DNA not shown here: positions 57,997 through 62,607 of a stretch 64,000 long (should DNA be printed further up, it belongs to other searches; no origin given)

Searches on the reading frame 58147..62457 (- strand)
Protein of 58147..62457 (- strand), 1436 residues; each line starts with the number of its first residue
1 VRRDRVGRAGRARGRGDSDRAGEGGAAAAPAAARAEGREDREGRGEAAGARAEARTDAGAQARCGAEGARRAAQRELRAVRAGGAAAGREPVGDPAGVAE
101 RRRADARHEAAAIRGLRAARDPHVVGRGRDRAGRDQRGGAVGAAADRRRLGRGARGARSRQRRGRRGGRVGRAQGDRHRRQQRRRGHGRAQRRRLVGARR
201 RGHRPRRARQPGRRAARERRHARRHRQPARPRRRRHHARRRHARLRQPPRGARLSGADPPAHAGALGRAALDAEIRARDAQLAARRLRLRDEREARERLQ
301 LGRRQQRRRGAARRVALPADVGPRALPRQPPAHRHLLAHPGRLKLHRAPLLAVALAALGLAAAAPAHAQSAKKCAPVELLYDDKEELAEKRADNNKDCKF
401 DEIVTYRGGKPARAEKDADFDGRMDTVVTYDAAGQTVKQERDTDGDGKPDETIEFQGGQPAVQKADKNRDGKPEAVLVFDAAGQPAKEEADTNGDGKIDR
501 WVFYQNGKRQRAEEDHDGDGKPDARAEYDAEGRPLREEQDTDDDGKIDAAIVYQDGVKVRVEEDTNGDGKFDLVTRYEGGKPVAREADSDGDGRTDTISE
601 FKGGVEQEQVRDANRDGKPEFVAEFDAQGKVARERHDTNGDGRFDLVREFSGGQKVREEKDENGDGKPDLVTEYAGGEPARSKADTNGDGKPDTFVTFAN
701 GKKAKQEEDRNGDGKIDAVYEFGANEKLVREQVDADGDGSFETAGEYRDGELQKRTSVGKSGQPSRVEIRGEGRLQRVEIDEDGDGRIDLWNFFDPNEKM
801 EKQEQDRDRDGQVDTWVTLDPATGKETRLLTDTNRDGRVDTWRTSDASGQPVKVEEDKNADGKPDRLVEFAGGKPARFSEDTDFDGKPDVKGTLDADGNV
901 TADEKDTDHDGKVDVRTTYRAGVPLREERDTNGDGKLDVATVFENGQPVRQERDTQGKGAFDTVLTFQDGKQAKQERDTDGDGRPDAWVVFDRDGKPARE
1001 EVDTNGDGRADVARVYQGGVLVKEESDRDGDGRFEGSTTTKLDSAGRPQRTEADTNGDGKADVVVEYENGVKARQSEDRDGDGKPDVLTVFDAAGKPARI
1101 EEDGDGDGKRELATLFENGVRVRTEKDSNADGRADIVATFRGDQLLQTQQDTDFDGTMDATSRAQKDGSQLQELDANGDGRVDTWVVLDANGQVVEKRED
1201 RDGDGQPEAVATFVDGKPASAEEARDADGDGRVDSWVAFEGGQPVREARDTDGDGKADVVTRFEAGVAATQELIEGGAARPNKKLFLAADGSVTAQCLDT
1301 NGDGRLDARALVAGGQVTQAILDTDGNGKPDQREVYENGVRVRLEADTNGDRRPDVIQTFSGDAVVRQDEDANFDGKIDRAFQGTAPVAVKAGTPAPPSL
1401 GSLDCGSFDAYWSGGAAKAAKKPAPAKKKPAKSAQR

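Call 68: search_protein_families(library=pfam, proteins=[window:58147-62457:-], max_evalue=0.001)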
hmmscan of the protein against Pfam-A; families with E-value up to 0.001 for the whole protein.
window:58147-62457:- (1436 aa): 2 families
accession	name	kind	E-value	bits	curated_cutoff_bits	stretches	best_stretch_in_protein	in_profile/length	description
PF13517.12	FG-GAP_3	-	2e-15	57.5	26.9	1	1003-1065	1-61/61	FG-GAP-like repeat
PF20615.3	DUF6802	-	4.4e-10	39.9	27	0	1222-1264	31-72/102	Family of unknown function (DUF6802)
